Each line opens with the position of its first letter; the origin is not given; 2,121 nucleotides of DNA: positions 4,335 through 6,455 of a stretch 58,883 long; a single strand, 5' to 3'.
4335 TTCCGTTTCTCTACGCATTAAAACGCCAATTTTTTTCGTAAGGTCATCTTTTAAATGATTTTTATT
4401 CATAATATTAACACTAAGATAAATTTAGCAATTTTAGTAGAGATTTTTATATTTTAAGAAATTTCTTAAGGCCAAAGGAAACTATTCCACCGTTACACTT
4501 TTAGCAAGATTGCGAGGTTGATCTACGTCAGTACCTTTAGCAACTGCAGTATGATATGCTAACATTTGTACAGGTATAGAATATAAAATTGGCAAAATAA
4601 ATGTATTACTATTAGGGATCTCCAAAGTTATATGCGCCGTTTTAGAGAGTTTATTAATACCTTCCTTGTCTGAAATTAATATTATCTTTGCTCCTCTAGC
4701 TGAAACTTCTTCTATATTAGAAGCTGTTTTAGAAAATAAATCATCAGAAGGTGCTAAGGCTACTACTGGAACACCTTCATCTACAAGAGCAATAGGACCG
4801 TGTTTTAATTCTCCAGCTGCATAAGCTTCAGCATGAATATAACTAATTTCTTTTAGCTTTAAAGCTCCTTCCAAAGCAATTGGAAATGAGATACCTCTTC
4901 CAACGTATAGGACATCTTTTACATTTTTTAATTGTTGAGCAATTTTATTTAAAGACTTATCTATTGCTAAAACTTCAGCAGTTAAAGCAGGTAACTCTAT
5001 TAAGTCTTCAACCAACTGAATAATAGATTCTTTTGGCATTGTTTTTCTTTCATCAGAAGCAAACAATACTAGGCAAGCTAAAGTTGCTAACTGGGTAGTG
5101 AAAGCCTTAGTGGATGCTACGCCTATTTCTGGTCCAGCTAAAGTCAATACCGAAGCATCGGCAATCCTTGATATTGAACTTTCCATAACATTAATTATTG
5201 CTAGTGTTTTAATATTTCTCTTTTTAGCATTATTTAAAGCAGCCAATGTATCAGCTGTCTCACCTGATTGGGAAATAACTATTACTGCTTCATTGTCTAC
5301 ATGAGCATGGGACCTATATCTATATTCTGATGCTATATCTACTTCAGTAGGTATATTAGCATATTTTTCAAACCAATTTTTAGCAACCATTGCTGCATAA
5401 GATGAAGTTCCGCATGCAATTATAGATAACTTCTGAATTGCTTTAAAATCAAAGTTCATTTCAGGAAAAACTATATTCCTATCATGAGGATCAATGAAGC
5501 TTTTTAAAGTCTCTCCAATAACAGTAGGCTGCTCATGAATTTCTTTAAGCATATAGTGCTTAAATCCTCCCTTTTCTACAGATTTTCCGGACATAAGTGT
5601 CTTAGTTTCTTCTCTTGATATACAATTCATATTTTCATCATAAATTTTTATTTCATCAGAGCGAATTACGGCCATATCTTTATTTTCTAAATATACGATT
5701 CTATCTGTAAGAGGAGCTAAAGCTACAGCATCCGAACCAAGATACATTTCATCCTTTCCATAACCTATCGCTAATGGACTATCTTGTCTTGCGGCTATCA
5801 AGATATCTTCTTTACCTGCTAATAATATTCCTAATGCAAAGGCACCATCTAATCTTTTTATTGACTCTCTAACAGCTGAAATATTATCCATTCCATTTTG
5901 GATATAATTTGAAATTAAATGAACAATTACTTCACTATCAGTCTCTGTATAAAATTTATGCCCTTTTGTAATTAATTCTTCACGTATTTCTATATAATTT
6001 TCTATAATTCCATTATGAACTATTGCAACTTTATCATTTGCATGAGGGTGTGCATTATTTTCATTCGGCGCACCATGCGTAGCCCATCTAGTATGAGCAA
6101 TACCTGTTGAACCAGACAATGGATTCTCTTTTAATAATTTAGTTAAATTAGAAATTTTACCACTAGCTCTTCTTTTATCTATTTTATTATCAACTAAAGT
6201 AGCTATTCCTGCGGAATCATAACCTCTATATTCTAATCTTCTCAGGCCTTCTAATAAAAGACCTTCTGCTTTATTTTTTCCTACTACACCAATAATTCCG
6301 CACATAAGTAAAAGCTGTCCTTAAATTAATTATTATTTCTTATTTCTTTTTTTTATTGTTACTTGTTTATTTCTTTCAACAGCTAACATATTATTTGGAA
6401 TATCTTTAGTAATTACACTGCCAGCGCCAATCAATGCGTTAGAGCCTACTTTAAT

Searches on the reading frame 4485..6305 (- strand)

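Call 54: search_protein_families(library=ncbifam, proteins=[window:4485-6305:-], max_evalue=1e-10)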
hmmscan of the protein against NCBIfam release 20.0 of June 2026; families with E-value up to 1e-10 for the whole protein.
window:4485-6305:- (607 aa): 8 families
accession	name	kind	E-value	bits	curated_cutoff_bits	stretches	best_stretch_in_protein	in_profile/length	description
NF001484.0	PRK00331.1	subfamily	5.8e-247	820.9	381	1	1-607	1-601/601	isomerizing glutamine--fructose-6-phosphate transaminase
TIGR01135.1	glmS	equivalog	1.4e-242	806.6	418.05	1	2-607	1-607/607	glutamine--fructose-6-phosphate transaminase (isomerizing)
NF046059.1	NagB_SO3506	equivalog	6.8e-39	134.1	430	1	292-548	40-286/330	glucosamine-6-phosphate deaminase NagB-II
NF041128.1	glucosaP_deam_GlmD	equivalog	6.1e-36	124.3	580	1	280-604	21-321/323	glucosamine-6-phosphate deaminase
TIGR01134.1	purF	equivalog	3.3e-32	112.4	350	1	2-219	1-222/432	amidophosphoribosyltransferase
TIGR01536.1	asn_synth_AEB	equivalog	4e-19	69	267.1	1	2-258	1-225/517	asparagine synthase (glutamine-hydrolyzing)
NF008481.0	PRK11382.1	equivalog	1.2e-14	54.3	430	1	288-598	42-332/340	fructoselysine 6-phosphate deglycase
NF006949.0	PRK09431.1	equivalog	7.9e-14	51.1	499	1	68-224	45-193/554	asparagine synthase B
